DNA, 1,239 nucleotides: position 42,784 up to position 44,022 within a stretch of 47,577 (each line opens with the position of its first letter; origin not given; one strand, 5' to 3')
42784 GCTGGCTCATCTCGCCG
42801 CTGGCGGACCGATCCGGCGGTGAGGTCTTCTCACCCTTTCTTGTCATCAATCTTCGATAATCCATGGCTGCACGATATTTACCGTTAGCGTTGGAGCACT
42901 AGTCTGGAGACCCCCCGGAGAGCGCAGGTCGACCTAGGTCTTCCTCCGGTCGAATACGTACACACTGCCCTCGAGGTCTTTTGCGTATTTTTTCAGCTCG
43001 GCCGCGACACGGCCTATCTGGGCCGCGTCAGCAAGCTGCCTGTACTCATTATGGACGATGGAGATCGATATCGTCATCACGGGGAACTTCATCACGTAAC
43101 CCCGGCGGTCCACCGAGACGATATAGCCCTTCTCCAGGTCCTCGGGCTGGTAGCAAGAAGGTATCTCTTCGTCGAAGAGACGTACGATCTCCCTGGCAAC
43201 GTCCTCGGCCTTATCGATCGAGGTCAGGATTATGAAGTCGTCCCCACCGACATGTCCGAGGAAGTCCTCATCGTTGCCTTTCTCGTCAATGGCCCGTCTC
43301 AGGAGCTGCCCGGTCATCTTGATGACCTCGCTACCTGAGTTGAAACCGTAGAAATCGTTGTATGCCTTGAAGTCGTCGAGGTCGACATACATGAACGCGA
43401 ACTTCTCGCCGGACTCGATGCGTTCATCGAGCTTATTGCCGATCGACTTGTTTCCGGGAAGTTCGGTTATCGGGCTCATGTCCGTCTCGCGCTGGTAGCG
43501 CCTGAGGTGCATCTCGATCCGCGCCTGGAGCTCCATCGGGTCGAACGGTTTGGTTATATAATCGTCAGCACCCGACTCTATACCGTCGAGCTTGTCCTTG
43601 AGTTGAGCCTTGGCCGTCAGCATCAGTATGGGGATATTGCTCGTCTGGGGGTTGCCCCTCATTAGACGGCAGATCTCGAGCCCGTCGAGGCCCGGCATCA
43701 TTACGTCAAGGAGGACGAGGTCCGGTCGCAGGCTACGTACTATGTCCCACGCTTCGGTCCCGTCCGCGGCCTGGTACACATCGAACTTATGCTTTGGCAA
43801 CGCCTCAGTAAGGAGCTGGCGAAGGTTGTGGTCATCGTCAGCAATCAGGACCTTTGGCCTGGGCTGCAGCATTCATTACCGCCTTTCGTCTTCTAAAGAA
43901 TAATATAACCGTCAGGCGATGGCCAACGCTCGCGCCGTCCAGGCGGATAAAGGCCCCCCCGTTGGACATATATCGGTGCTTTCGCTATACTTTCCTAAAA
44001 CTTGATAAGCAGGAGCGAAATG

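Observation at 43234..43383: REC-GGDEF protein with Ser at the guanine-specificity position, a GGDDF motif and no I-site: candidate Hypr-type (cGAMP or other non-c-di-GMP) cyclase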

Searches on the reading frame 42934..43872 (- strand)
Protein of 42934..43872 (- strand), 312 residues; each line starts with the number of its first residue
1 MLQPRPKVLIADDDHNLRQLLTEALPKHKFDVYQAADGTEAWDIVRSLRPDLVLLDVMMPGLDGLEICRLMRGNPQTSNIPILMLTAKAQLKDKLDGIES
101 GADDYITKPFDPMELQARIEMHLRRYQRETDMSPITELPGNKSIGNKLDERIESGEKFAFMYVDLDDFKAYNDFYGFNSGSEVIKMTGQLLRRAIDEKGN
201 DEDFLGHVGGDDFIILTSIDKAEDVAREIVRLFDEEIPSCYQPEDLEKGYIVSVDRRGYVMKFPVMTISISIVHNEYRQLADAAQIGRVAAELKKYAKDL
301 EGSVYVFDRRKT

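Call 3: search_protein_families(library=pfam, proteins=[window:42934-43872:-], max_evalue=0.01)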
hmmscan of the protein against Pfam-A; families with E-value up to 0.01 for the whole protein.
window:42934-43872:- (312 aa): 3 families
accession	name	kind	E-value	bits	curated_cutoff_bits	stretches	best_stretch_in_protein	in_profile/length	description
PF00072.30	Response_reg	-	7.1e-32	110.3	30.2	1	8-120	1-111/111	Response regulator receiver domain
PF00990.26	GGDEF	-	7.5e-15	55.5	23.8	1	134-231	5-105/161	Diguanylate cyclase, GGDEF domain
PF22335.1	Cas10-Cmr2_palm2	-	0.0054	17.3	27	0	203-246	52-89/133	Cas10/Cmr2, second palm domain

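Call 4: search_protein_families(library=ncbifam, proteins=[window:42934-43872:-], max_evalue=0.01)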
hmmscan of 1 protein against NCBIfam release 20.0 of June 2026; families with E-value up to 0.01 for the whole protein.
window:42934-43872:- (312 aa): 118 families (the best 25 are shown)
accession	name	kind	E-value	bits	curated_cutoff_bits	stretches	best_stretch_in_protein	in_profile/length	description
NF007135.0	PRK09581.1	equivalog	2.5e-46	158.4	474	2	7-121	4-118/457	PleD family two-component system response regulator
TIGR02154.1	PhoB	equivalog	4.4e-39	134.1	296.2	1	6-131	3-128/226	phosphate regulon transcriptional regulator PhoB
NF045944.1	ResRegRpaBCyano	equivalog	2.3e-38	131.9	330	1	9-132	1-121/229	response regulator transcription factor RpaB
NF040689.1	MtrAB_MtrA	equivalog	9.3e-38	129.8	300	1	8-130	1-120/219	MtrAB system response regulator MtrA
NF007005.1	PRK09468.1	equivalog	6.7e-34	117.4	331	1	6-136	4-132/237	osmolarity response regulator transcription factor OmpR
NF040534.1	resp_reg_YycF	equivalog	2.2e-33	115.5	340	1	7-130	2-122/231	response regulator YycF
NF041733.1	resp_reg_CseB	equivalog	2.7e-33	115.3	350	1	7-133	2-125/228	two-component system response regulator CseB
NF033117.2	vanR_ACDEGLN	exception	7.9e-33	113.9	350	1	8-133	1-123/226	VanR-ABDEGLN family response regulator transcription factor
NF007982.1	PRK10710.1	equivalog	1.3e-32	113.3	380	1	5-132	7-131/235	envelope stress response regulator BaeR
NF033120.0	vanR_FM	exception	6.5e-31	107.8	460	1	8-128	6-123/231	vancomycin resistance response regulator transcription factor, VanR-F/VanR-M family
NF041734.1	resp_reg_RppA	equivalog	4.2e-29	101.5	250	1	7-128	2-123/229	two-component system response regulator RppA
NF008296.0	PRK11083.1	equivalog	2.2e-28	99.2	273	1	5-137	3-132/228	two-component system response regulator CreB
NF053854.1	RespRegPhoBBctds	equivalog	3.9e-28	98.3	270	1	8-131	1-123/225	two-component system response regulator PhoB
NF012023.0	PRK15479.1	equivalog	4e-27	95.2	337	1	8-128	3-121/224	transcriptional regulator TctD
NF000403.1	vanR-C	exception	2.8e-26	92.5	480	1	7-131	4-125/231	vancomycin resistance response regulator transcription factor VanR-C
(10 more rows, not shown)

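Call 5: search_solved_structures(query=window:42934-43872:-, max_evalue=0.001, show_alignments=3)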
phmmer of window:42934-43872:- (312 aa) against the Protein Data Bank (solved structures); distinct sequences matched with E-value up to 0.001: 323 (the best 60 are shown).
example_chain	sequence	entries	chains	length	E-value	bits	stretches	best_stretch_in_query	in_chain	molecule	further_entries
9g85_A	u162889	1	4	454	4.5e-37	131.2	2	7-128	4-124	Response regulator PleD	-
2wb4_A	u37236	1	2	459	4.8e-37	131.1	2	7-128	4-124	DIGUANYLATE CYCLASE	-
9g86_A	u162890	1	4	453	4.9e-37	131.1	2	7-128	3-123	Response regulator PleD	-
1w25_A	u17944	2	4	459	5.3e-37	131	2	7-128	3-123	STALKED-CELL DIFFERENTIATION CONTROLLING PROTEIN | RESPONSE REGULATOR PLED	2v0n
3nhz_A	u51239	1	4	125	1.8e-33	119.4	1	5-126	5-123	Two component system transcriptional regulator mtrA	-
2gwr_A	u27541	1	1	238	1.9e-33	119.2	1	5-133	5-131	DNA-binding response regulator mtrA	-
1mvo_A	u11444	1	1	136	2.3e-29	105.9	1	6-129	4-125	PhoP response regulator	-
2zwm_A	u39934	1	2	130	5e-29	104.8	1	7-126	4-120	Transcriptional regulatory protein yycF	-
3f6p_A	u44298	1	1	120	6.3e-29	104.4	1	7-125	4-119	Transcriptional regulatory protein yycF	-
9dvt_R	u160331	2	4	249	1.2e-28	103.5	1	5-129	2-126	DNA-binding dual master transcriptional regulator RpaA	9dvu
9ji3_J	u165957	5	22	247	1.6e-27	99.8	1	4-127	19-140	DNA-binding response regulator | Possible two component system response transcriptional positive regulator PhoP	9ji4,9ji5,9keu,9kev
3r0j_A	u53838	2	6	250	1.7e-27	99.7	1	4-127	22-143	POSSIBLE TWO COMPONENT SYSTEM RESPONSE TRANSCRIPTIONAL POSITIVE REGULATOR PHOP | Response regulator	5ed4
3t6k_A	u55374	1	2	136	4.3e-27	98.4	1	7-135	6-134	Response regulator receiver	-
8fk2_A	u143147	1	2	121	6.4e-27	97.9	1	7-127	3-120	Putative response regulator CovR VicR-like protein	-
1nxo_A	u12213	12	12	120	3.1e-26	95.6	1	7-127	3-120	DNA-binding response regulator | Response regulator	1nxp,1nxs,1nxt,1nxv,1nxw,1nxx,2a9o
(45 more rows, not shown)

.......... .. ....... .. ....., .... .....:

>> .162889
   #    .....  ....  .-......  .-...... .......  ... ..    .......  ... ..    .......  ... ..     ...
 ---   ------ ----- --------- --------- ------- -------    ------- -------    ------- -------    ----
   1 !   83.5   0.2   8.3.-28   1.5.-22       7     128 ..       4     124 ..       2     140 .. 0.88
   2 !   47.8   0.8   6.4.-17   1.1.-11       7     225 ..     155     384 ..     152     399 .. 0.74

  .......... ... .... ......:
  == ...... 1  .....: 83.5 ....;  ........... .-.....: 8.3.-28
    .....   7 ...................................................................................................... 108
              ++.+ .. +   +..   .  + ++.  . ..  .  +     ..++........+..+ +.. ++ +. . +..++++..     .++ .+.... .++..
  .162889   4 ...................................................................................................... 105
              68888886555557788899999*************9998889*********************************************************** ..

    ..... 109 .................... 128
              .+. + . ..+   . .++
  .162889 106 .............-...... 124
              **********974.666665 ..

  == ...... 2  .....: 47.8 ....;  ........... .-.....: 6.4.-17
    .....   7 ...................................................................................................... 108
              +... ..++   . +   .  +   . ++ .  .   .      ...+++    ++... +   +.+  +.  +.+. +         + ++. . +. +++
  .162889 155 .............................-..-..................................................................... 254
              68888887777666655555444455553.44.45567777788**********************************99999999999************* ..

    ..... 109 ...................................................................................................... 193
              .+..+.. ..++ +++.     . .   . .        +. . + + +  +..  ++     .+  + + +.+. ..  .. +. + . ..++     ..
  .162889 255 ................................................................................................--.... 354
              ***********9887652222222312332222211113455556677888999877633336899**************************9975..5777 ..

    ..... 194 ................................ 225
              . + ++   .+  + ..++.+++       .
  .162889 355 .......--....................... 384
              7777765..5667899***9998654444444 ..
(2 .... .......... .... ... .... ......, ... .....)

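Call 6: find_homologous_proteins(query=window:42934-43872:-, max_evalue=0.00001)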
Query window:42934-43872:- (312 aa): 7992 proteins with E <= 0.00001 among 8000 candidates; the best 120 are listed.
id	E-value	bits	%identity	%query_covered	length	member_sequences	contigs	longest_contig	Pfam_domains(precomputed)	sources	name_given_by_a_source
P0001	5.0e-201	684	98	100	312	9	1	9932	PF00990.27,PF00072.31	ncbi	-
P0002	7.1e-179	612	85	100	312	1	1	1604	PF00990.27,PF00072.31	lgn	-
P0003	4.5e-170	583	82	100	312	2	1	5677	PF00990.27,PF00072.31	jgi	jgi:diguanylate cyclase (GGDEF)-like protein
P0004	2.5e-168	577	80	100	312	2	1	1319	PF00990.27,PF00072.31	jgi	jgi:diguanylate cyclase (GGDEF)-like protein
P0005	2.9e-167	573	81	100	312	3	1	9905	PF00990.27,PF00072.31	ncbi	-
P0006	3.6e-166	570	78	100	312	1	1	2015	PF00990.27,PF00072.31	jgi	jgi:diguanylate cyclase (GGDEF)-like protein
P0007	3.7e-166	570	78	100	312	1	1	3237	PF00990.27,PF00072.31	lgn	-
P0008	5.5e-166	569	78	100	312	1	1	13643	PF00990.27,PF00072.31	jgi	jgi:diguanylate cyclase (GGDEF)-like protein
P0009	1.1e-165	568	78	100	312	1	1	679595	PF00990.27,PF00072.31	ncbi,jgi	jgi:diguanylate cyclase (GGDEF)-like protein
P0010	8.2e-165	565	78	100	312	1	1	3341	PF00990.27,PF00072.31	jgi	jgi:diguanylate cyclase (GGDEF)-like protein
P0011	6.5e-164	563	80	100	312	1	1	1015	PF00990.27,PF00072.31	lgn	-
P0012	7.2e-164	562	79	100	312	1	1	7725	PF00990.27,PF00072.31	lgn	-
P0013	7.8e-164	562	78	100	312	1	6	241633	PF00990.27,PF00072.31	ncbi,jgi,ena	ncbi:MAG TPA: response regulator [Candidatus Anoxymicrobiaceae bacterium]|jgi:diguanylate cyclase (G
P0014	2.9e-163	560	77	100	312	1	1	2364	PF00990.27,PF00072.31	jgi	jgi:diguanylate cyclase (GGDEF)-like protein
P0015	5.1e-163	560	78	100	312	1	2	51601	PF00990.27,PF00072.31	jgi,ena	-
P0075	9.3e-117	408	48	98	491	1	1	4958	PF23198.2,PF00990.27,PF00072.31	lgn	-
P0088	6.7e-114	398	56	98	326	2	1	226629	PF00990.27,PF00072.31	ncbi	-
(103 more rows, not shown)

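Call 20: find_encoding_contigs(protein=P0009, flank=8000, max_places=2)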
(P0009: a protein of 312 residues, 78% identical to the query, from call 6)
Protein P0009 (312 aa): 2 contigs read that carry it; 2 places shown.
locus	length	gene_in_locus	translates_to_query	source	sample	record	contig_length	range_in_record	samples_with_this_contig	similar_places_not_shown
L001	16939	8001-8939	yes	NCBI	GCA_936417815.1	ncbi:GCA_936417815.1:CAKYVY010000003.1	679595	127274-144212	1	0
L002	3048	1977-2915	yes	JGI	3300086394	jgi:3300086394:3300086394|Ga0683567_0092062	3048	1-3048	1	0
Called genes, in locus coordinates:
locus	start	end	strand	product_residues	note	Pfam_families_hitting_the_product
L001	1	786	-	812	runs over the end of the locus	PF01588:tRNA_bind, PF03483:B3_4, PF03484:B5, PF17759:tRNA_synthFbeta, PF03147:FDX-ACB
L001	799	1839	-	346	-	PF02912:Phe_tRNA-synt_N, PF01409:tRNA-synt_2d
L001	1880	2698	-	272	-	PF04705:TSNR_N (weak), PF22435:MRM3-like_sub_bind, PF00588:SpoU_methylase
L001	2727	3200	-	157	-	PF00453:Ribosomal_L20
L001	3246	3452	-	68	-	PF01632:Ribosomal_L35p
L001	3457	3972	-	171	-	PF05198:IF3_N, PF00707:IF3_C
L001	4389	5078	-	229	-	-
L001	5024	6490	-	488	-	-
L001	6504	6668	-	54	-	-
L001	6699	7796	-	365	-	-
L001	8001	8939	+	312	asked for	PF00072:Response_reg, PF00990:GGDEF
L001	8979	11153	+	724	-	PF01590:GAF, PF13185:GAF_2, PF13492:GAF_3, PF08448:PAS_4 (faint), PF00512:HisKA, PF02518:HATPase_c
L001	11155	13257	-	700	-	PF01590:GAF, PF13185:GAF_2 (weak), PF13492:GAF_3 (weak), PF01590:GAF, PF13185:GAF_2, PF13492:GAF_3, PF13487:HD_5, PF01966:HD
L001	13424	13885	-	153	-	PF00885:DMRL_synthase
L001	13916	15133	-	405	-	PF00926:DHBP_synthase, PF00925:GTP_cyclohydro2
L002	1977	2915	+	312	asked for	PF00072:Response_reg, PF00990:GGDEF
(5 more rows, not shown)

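Call 21: find_encoding_contigs(protein=P0088, flank=8000, max_places=2)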
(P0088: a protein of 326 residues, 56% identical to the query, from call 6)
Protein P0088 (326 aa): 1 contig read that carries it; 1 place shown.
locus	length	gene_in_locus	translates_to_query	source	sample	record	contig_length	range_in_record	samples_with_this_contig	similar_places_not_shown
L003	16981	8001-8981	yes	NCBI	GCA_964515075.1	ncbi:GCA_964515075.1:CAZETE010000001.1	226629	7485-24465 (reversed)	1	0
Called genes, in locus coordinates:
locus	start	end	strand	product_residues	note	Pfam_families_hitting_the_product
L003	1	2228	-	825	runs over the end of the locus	PF00133:tRNA-synt_1, PF01406:tRNA-synt_1e (faint), PF09334:tRNA-synt_1g, PF13603:tRNA-synt_1_2, PF00133:tRNA-synt_1, PF09334:tRNA-synt_1g, PF08264:Anticodon_1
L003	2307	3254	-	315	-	PF18297:NFACT-R_2 (weak)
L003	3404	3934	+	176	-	-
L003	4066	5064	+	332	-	PF13237:Fer4_10 (faint), PF12837:Fer4_6 (faint), PF12838:Fer4_7, PF13187:Fer4_9 (weak), PF14697:Fer4_21, PF00037:Fer4, PF12797:Fer4_2 (weak)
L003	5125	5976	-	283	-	PF13452:FAS1_DH_region (faint), PF22622:MFE-2_hydrat-2_N, PF01575:MaoC_dehydratas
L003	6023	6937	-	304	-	PF00106:adh_short, PF08659:KR, PF13561:adh_short_C2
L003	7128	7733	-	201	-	PF00440:TetR_N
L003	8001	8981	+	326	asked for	PF00072:Response_reg, PF00990:GGDEF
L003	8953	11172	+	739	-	PF01590:GAF, PF13185:GAF_2, PF13492:GAF_3, PF00512:HisKA, PF02518:HATPase_c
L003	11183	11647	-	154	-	PF00885:DMRL_synthase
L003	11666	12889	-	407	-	PF00926:DHBP_synthase, PF00925:GTP_cyclohydro2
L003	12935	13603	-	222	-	PF00677:Lum_binding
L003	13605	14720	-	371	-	PF00383:dCMP_cyt_deam_1, PF14437:MafB19-deam (weak), PF01872:RibD_C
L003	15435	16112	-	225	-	PF00834:Ribul_P_3_epim, PF00215:OMPdecase (weak), PF00977:His_biosynth (faint), PF02581:TMP-TENI (weak)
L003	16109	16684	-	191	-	PF02834:LigT_PEase, PF13563:2_5_RNA_ligase2, PF02834:LigT_PEase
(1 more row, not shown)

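Call 25: predict_structure(alignment_id=A1)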
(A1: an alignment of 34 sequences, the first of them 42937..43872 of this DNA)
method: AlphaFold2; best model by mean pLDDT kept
length: 312 residues; sequences in the alignment: 34
mean_pLDDT: 88.6   pTM: 0.63
mean pLDDT of the five models: 88.6, 88.5, 88.4, 87.1, 86.7
residues with pLDDT >= 90: 172; 70-90: 124; 50-70: 14; < 50: 2
segments of 3 or more residues with pLDDT < 50: none
pLDDT, mean of each block of 10 residues (from residue 1): 75 92 88 95 91 92 91 79 82 71 86 88 73 81 88 92 95 88 95 95 90 96 98 97 95 85 95 90 89 89 92 69
secondary structure, 60 per line:
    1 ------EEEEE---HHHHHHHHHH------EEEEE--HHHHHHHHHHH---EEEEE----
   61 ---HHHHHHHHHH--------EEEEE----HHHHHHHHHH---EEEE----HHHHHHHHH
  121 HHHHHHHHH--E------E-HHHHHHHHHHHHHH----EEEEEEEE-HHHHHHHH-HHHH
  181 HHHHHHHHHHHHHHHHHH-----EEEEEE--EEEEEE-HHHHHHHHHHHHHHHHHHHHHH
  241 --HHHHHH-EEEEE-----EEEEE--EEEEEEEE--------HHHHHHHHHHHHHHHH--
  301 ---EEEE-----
elements in order: E7-11 H15-24 E31-35 H38-48 E52-56 H64-73 E82-86 H91-100 E104-107 H112-129 H141-154 E159-166 H168-175 H177-198 E204-209 E212-217 H219-240 H243-248 E250-254 E260-264 E267-274 H283-298 E304-307

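Call 29: fold_search(model_id=the predicted structure, library=pdb)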
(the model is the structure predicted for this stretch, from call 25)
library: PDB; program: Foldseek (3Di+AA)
matches with E <= 10: 1754; with E <= 0.001: 744
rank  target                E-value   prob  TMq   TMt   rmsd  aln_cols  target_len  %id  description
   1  3bre_B                2.4e-23  1.00  0.40  0.38  24.4       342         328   22  Crystal Structure of P.aeruginosa PA3702 (released 2008-04-01)
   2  3bre_A                8.2e-23  1.00  0.40  0.39  24.4       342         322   22  Crystal Structure of P.aeruginosa PA3702 (released 2008-04-01)
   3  3i5a                  3.1e-21  1.00  0.43  0.43  24.1       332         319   24  Crystal structure of full-length WpsR from Pseudomonas syringae (released 2009-08-18)
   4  2v0n_A                2.2e-19  1.00  0.42  0.29  20.2       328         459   19  ACTIVATED RESPONSE REGULATOR PLED IN COMPLEX WITH C-DIGMP AND GTP- ALPHA-S (released 2007-08-21)
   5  6zxm_A                2.7e-19  1.00  0.41  0.43  17.3       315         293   22  Diguanylate cyclase DgcR in complex with c-di-GMP (released 2021-03-31)
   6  9g85_C                2.8e-19  1.00  0.42  0.30  15.5       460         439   18  Structure of Response regulator PleD in complex with c-diGMP and ppGpp (released 2025-08-06)
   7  9g86_A                3.4e-19  1.00  0.41  0.30  13.6       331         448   20  Structure of Response regulator PleD in complex with c-diGMP and pppGpp (released 2025-08-06)
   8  1w25_A                4.6e-19  1.00  0.41  0.29  14.4       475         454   17  Response regulator PleD in complex with c-diGMP (released 2004-11-18)
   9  6zxb_A                7.6e-19  1.00  0.43  0.46   9.8       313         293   22  Diguanylate cyclase DgcR (I-site mutant) in native state (released 2021-03-31)
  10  9g85_A                9.1e-19  1.00  0.41  0.29  15.4       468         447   17  Structure of Response regulator PleD in complex with c-diGMP and ppGpp (released 2025-08-06)
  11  2wb4_A                9.1e-19  1.00  0.41  0.29  20.1       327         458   19  activated diguanylate cyclase PleD in complex with c-di-GMP (released 2010-04-21)
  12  9g85_B                2.3e-18  1.00  0.40  0.29  15.9       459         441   18  Structure of Response regulator PleD in complex with c-diGMP and ppGpp (released 2025-08-06)
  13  9g86_B                3.0e-18  1.00  0.40  0.29  15.6       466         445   18  Structure of Response regulator PleD in complex with c-diGMP and pppGpp (released 2025-08-06)
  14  9g85_D                3.1e-18  1.00  0.41  0.29  13.5       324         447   19  Structure of Response regulator PleD in complex with c-diGMP and ppGpp (released 2025-08-06)
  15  2wb4_B                1.1e-16  1.00  0.41  0.30  17.4       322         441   20  activated diguanylate cyclase PleD in complex with c-di-GMP (released 2010-04-21)
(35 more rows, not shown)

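Call 65: search_protein_families(library=pfam, proteins=[P0075], max_evalue=0.0001)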
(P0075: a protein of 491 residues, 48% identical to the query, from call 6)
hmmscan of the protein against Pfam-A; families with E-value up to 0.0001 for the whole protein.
P0075 (491 aa): 3 families
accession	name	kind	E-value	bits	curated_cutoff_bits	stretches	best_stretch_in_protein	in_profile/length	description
PF00072.30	Response_reg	-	5.2e-58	194.5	30.2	2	371-482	1-110/111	Response regulator receiver domain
PF00990.26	GGDEF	-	1.9e-14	54.2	23.8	1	132-214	6-88/161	Diguanylate cyclase, GGDEF domain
PF23198.2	PDE8A_N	-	2.6e-08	34.3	29.6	0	382-455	25-98/147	PDE8A-like, N-terminal domain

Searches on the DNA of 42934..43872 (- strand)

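Call 69: search_rna_families(sources=[L001, L002, L003, L034, L005, L008, L009, L015, L022, L011, L017], threshold=gathering)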
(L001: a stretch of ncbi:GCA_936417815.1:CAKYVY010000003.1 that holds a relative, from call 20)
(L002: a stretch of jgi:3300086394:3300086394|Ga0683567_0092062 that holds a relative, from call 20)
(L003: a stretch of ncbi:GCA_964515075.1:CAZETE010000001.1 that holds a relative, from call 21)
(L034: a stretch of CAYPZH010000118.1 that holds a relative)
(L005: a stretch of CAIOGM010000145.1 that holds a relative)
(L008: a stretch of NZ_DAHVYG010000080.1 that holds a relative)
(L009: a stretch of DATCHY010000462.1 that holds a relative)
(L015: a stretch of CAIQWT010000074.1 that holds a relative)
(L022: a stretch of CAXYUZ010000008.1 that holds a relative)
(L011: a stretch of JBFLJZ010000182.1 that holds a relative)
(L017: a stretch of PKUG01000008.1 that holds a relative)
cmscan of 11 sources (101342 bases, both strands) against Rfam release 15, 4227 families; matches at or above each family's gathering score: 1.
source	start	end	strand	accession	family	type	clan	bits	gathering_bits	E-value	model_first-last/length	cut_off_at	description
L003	14812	14927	-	RF00050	FMN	Cis-reg; riboswitch;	-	110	66.2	1.6e-24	1-138/138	no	FMN riboswitch aptamer (RFN element)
